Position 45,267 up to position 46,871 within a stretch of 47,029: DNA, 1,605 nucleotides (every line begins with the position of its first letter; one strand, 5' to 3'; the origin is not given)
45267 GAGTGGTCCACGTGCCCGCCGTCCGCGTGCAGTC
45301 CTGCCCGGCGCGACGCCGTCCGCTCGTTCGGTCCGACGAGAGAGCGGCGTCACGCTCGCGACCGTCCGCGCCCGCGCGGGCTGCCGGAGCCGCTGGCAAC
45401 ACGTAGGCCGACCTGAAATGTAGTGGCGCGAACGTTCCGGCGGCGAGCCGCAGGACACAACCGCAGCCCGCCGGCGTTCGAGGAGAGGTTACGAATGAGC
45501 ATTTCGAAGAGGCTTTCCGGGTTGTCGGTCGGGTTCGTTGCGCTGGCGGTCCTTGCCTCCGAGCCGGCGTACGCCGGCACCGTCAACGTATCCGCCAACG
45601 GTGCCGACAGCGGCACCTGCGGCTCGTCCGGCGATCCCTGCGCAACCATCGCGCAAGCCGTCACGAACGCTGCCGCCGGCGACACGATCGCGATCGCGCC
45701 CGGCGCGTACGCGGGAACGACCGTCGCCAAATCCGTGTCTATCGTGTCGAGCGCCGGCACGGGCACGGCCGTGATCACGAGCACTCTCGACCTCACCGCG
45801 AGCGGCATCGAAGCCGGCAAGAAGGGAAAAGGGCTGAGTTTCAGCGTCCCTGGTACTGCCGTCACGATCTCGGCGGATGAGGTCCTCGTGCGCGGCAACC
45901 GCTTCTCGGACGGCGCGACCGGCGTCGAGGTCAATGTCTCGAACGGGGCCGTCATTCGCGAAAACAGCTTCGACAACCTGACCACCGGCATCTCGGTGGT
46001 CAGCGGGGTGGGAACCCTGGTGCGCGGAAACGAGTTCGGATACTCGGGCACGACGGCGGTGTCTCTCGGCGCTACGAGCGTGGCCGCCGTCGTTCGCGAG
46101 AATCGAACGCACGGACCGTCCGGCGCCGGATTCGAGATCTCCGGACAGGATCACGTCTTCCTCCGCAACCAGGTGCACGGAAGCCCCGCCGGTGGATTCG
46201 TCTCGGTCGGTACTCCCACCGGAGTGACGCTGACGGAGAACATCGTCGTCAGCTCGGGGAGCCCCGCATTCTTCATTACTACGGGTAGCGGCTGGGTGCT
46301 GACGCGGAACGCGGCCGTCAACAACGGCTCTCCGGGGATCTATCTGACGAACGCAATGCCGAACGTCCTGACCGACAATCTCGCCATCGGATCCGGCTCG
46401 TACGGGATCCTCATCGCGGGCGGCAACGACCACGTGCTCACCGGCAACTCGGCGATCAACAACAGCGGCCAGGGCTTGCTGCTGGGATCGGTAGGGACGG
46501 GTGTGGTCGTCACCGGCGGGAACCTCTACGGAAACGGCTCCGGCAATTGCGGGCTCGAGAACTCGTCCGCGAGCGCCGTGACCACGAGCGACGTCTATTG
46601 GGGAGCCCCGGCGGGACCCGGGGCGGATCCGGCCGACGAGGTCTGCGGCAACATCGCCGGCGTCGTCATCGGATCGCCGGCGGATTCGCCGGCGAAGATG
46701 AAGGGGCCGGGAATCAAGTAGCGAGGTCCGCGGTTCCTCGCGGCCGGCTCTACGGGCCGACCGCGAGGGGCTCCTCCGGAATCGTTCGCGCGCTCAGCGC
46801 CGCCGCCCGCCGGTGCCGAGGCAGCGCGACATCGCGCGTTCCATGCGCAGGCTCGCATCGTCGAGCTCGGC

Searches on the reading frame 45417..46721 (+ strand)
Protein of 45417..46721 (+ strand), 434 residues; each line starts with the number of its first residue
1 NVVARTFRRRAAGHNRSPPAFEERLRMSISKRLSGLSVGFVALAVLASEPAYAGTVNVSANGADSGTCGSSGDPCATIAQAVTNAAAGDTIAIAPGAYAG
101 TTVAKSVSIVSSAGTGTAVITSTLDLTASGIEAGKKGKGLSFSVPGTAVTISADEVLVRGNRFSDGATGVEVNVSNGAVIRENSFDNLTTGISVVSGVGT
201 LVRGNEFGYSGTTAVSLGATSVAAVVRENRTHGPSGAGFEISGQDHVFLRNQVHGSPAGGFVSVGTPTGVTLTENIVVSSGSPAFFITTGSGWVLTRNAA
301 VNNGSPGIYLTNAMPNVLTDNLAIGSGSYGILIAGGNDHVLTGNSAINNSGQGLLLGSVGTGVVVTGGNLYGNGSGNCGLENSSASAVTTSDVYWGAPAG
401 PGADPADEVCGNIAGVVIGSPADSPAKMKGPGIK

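Call 9: search_protein_families(library=pfam, proteins=[window:45417-46721:+], max_evalue=0.001)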
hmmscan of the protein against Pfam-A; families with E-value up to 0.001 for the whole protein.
window:45417-46721:+ (434 aa): 2 families
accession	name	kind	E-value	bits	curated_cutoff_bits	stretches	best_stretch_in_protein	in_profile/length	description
PF13229.12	Beta_helix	-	4.6e-22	78.8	25.9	2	145-276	22-157/158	Right handed beta helix region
PF05048.19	NosD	-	4.1e-18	66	23.6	2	263-385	42-161/212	Periplasmic copper-binding protein (NosD)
